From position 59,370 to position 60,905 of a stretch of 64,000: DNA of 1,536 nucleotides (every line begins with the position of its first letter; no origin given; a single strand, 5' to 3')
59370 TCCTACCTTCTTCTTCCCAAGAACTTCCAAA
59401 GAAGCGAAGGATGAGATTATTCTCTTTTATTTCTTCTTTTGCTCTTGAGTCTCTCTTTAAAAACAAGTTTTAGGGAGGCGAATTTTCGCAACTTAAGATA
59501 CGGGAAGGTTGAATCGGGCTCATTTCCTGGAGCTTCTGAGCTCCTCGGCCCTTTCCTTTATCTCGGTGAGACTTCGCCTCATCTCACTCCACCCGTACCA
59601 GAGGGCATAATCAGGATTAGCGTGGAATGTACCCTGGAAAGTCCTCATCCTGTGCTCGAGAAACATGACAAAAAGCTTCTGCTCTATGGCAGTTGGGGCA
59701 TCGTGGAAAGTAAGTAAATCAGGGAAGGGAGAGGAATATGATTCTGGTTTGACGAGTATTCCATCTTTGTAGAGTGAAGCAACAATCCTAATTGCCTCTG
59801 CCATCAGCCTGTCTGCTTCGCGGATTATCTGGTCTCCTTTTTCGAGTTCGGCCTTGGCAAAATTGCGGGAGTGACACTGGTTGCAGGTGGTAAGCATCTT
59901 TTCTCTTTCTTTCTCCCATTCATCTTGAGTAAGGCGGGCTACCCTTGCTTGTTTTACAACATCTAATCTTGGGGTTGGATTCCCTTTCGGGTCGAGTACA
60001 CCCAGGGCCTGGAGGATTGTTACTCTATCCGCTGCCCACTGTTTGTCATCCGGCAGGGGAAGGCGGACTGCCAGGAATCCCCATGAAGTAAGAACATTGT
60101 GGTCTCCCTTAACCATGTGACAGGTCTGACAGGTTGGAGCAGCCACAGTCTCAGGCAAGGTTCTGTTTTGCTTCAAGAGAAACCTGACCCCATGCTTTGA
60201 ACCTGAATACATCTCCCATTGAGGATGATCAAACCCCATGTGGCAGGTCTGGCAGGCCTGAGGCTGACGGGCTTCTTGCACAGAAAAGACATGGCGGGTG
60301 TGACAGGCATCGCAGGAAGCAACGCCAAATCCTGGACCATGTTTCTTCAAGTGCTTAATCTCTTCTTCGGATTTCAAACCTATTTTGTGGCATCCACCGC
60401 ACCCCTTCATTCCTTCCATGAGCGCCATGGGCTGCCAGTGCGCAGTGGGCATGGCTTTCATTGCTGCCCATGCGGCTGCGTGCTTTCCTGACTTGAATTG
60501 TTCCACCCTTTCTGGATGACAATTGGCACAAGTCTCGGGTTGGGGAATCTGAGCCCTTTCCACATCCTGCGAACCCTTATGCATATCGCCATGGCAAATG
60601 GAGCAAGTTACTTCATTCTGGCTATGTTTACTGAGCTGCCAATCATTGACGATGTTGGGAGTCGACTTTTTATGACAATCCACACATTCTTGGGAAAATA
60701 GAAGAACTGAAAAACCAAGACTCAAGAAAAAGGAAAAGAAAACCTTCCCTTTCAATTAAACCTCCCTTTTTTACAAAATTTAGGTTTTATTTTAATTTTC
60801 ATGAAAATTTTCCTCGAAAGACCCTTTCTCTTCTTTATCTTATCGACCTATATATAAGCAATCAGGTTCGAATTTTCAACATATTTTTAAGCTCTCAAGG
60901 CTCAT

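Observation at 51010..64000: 13-kb single-strand multihaem cytochrome block: Rieske/cytochrome-b complex plus a porin-cytochrome-like outer-membrane module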

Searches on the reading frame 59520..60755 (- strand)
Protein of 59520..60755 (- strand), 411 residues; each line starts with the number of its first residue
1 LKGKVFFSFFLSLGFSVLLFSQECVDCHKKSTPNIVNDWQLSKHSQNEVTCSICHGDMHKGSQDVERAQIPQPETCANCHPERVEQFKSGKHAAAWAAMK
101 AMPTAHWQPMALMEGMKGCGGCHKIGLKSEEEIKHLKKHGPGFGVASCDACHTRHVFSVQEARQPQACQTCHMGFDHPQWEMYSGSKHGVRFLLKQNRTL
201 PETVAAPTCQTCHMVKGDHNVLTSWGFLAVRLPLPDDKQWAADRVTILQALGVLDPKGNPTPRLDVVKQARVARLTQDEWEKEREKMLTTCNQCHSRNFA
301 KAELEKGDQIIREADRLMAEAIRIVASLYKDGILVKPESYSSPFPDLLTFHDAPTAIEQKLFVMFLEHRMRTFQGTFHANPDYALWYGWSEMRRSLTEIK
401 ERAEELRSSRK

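Call 5: search_protein_families(library=pfam, proteins=[window:59520-60755:-], max_evalue=0.01)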
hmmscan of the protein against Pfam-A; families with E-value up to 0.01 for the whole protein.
window:59520-60755:- (411 aa): 5 families
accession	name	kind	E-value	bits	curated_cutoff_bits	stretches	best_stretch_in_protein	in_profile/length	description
PF13447.11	Multi-haem_cyto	-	4.6e-30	105.2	21.9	2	147-222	97-185/269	Seven times multi-haem cytochrome CxxCH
PF13435.11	Cytochrome_C554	-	8.7e-11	43.1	20.8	1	75-153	1-84/84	Cytochrome c554 and c-prime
PF14522.11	Cytochrome_C7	-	2.8e-09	37.1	24.8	0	22-80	14-66/67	Cytochrome c7 and related cytochrome c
PF14537.11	Cytochrom_c3_2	-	1.2e-06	29.3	25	0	23-81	8-65/79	Cytochrome c3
PF09699.15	Paired_CXXCH_1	-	2e-05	24.6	20.6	0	145-174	6-38/41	Doubled CXXCH motif (Paired_CXXCH_1)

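Call 6: search_protein_families(library=ncbifam, proteins=[window:59520-60755:-], max_evalue=0.01)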
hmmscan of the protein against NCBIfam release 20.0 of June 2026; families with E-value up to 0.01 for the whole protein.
window:59520-60755:- (411 aa): 6 families
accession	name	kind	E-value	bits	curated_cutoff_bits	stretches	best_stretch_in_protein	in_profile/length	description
NF052343.1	hydrazine_HDH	equivalog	4.6e-24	84.7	900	2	22-222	117-308/564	hydrazine dehydrogenase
TIGR03508.1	decahem_SO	subfamily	8.3e-10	38.6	192.2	1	22-213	71-248/258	DmsE family decaheme c-type cytochrome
TIGR03153.1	cytochr_NrfH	equivalog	5.9e-09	36.1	134.2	1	70-177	25-138/138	cytochrome c nitrite reductase small subunit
NF041028.1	decahem_GSU2203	exception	2.6e-06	26.9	325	1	21-91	101-166/317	GSU2203 family decaheme c-type cytochrome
NF041198.1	UshA_like_PCGU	equivalog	0.00084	18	275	2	20-87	441-516/519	UshA-like (seleno)protein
TIGR04257.1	nanowire_3heme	domain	0.0042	17.2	40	0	42-83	18-61/75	c(7)-type cytochrome triheme domain-containing protein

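Call 29: search_solved_structures(query=window:59520-60755:-, max_evalue=0.01, show_alignments=2)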
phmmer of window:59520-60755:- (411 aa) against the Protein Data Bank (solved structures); distinct sequences matched with E-value up to 0.01: 8.
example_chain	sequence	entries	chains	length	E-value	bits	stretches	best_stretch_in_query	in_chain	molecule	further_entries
6h5l_A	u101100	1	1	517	1.5e-32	116.2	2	24-216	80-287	Similar to hydroxylamine oxidoreductase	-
4n4j_A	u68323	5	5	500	6.2e-28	101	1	21-221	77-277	hydroxylamine oxidoreductase | Similar to hydroxylamine oxidoreductase hao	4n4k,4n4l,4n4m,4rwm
6t5e_A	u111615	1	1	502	3.5e-27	98.6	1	21-221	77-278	Hydroxylamine oxidoreductase-like protein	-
4fas_A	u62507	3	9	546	4.2e-27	98.3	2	43-218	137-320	Hydroxylamine oxidoreductase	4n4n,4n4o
1fgj_A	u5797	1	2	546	4.6e-27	98.2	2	43-218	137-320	HYDROXYLAMINE OXIDOREDUCTASE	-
6m0p_A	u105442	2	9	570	5.7e-27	97.9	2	43-218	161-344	Aerobic hydroxylamine oxidoreductase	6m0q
6hif_G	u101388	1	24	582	8.7e-21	77.5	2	22-222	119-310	Hydrazine dehydrogenase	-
4qo5_A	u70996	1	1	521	2.8e-18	69.2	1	140-215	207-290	Hypothetical multiheme protein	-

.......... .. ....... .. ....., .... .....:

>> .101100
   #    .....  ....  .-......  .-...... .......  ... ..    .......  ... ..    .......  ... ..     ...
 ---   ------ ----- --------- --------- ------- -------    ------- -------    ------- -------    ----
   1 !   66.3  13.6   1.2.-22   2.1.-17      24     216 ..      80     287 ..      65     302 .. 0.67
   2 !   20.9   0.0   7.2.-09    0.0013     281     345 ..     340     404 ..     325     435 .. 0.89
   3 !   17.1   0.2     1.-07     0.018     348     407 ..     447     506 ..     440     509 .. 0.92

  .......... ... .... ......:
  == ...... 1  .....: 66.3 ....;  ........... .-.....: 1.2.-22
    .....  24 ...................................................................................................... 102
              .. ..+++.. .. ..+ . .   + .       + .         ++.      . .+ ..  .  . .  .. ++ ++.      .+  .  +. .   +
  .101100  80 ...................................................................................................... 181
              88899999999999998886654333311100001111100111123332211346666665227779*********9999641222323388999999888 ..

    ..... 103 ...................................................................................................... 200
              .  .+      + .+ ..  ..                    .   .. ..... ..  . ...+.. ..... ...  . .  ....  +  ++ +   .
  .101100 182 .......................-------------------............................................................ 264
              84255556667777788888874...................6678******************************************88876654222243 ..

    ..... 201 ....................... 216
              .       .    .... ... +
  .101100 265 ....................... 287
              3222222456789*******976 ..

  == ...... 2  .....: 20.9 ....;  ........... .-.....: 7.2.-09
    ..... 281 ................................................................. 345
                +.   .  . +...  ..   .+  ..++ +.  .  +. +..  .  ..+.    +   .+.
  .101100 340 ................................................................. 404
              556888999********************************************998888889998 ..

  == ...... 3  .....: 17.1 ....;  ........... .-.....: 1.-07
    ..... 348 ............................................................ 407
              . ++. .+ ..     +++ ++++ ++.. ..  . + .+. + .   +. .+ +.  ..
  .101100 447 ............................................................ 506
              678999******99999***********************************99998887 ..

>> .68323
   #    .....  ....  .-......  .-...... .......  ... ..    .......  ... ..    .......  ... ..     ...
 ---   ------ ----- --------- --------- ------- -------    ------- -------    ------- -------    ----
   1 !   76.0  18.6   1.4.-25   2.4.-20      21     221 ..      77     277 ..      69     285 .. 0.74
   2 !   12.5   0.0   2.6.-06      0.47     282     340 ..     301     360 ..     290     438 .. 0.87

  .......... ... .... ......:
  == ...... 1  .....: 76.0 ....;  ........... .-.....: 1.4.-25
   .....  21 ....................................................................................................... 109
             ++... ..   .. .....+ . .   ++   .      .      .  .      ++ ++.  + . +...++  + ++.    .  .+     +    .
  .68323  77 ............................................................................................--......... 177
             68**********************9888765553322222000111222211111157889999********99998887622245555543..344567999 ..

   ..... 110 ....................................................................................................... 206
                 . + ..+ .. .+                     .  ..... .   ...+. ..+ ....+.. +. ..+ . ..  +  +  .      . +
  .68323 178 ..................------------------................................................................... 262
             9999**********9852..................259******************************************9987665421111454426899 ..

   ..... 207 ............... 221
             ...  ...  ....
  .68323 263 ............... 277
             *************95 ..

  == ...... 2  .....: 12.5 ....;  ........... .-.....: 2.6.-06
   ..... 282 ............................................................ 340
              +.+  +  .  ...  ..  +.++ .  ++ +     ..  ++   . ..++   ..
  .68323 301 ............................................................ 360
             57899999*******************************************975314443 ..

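Call 41: search_solved_structures(query=A4, max_evalue=0.001, show_alignments=5)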
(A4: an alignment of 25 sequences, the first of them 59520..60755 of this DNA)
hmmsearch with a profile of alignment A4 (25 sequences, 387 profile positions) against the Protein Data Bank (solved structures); distinct sequences matched with E-value up to 0.001: 8.
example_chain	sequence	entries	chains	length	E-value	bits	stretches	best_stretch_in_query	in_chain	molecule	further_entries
6h5l_A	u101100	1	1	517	1.4e-36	129.7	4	120-194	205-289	Similar to hydroxylamine oxidoreductase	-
4n4j_A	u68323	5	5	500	8.7e-29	104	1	123-197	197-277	hydroxylamine oxidoreductase | Similar to hydroxylamine oxidoreductase hao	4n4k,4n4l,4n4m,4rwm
6t5e_A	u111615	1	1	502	1.2e-28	103.6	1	2-196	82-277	Hydroxylamine oxidoreductase-like protein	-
4fas_A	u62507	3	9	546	3.8e-28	101.9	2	19-194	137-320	Hydroxylamine oxidoreductase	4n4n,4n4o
6m0p_A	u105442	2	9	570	5.1e-28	101.5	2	19-194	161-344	Aerobic hydroxylamine oxidoreductase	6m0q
1fgj_A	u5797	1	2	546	5.8e-28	101.3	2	19-194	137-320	HYDROXYLAMINE OXIDOREDUCTASE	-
6hif_G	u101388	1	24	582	6.6e-25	91.2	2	123-200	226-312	Hydrazine dehydrogenase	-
4qo5_A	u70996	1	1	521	2e-23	86.4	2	121-191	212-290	Hypothetical multiheme protein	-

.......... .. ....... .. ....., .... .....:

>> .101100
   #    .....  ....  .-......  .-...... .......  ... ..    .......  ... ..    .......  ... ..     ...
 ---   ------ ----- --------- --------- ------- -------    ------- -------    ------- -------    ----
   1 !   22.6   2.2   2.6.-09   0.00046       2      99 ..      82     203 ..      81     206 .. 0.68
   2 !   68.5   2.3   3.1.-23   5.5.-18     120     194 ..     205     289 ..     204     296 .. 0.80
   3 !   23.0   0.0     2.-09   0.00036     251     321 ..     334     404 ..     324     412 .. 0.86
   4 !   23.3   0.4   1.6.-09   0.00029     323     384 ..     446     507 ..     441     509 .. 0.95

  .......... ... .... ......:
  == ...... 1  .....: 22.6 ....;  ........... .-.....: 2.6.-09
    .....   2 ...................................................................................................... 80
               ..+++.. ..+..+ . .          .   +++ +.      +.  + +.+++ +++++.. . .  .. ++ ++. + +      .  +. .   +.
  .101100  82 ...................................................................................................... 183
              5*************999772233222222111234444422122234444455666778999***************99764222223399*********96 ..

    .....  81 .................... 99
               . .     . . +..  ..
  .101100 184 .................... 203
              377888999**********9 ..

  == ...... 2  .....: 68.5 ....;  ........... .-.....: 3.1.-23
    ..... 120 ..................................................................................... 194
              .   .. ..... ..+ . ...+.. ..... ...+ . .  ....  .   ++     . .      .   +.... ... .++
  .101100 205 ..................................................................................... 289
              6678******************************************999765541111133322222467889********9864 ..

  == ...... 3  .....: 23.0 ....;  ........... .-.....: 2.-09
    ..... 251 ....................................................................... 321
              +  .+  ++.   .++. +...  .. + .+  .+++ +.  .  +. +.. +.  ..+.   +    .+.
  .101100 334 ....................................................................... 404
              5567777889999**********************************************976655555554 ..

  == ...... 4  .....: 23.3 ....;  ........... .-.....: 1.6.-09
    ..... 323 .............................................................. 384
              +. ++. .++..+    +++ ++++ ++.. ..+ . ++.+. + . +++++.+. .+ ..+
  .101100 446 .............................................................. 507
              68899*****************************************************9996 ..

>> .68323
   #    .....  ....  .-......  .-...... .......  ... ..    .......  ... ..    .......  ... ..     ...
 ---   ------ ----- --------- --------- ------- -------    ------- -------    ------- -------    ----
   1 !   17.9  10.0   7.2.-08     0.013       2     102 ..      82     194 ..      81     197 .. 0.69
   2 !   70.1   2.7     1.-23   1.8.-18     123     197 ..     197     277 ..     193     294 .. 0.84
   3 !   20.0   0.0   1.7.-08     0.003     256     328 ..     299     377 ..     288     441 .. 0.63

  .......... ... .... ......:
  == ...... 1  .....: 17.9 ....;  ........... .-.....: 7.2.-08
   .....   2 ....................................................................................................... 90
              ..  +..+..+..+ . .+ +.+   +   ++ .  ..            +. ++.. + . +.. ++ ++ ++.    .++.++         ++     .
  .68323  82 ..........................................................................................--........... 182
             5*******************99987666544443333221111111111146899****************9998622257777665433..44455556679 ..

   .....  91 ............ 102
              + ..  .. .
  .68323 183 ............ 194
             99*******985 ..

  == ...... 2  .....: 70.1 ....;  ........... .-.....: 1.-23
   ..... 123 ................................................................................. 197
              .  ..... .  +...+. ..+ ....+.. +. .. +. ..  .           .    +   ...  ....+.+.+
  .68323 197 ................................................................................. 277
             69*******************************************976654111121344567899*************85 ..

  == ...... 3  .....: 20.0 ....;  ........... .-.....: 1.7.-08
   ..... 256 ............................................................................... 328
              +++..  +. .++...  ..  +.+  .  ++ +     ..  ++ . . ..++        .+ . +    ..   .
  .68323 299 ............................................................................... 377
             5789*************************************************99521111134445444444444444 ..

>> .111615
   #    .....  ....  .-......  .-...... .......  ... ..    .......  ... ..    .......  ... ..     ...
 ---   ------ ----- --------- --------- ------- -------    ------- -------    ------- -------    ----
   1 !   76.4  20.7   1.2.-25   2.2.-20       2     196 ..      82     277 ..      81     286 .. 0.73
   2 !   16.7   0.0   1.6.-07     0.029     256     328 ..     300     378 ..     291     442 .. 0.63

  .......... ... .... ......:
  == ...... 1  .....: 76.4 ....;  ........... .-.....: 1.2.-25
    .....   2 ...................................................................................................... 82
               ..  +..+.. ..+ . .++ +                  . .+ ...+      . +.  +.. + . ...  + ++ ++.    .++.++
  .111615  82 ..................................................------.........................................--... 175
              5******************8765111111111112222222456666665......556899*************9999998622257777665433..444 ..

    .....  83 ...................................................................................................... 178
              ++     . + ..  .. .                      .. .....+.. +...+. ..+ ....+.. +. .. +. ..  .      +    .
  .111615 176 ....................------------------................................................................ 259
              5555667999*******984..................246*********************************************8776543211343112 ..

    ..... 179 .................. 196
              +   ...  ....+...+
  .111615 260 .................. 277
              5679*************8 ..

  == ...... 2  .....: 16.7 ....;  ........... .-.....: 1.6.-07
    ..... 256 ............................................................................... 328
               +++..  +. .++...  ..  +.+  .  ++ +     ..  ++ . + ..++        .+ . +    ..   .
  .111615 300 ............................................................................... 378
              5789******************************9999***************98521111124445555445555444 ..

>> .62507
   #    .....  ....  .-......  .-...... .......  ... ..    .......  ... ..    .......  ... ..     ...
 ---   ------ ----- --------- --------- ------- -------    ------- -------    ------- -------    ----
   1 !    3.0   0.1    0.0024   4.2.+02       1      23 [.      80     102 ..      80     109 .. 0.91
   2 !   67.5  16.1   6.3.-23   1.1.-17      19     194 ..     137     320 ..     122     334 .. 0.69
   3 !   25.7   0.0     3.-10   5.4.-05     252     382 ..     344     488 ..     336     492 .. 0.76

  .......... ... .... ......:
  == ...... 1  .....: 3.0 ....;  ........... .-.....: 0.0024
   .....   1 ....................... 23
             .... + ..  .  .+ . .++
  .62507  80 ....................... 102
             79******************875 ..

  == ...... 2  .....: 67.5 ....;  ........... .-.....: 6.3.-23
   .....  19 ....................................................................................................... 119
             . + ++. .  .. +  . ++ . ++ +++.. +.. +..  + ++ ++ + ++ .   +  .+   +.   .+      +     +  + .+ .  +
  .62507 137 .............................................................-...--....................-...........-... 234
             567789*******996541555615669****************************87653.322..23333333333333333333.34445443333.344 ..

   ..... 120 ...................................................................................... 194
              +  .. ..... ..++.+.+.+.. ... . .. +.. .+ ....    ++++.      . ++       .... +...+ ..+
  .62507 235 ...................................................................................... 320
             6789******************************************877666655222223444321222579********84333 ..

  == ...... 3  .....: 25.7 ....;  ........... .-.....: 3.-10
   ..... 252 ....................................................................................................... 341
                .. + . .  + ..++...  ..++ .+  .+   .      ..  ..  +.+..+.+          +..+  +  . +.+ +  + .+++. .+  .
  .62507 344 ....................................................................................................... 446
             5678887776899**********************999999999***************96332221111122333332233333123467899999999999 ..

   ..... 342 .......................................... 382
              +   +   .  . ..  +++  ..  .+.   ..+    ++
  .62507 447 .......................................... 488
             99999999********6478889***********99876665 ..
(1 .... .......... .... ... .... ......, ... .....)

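Call 69: list_cluster_members(proteins=[P0121, window:59520-60755:-, window:53532-54617:-])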
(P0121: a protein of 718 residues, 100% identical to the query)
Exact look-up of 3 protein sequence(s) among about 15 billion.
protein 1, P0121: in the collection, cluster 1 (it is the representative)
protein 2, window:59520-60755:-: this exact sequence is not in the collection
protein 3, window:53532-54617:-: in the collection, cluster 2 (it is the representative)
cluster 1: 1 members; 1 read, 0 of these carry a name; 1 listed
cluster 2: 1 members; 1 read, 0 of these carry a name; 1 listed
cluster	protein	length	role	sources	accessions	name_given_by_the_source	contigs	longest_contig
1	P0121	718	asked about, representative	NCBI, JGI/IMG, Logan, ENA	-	-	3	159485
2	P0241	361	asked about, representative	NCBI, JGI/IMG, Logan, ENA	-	-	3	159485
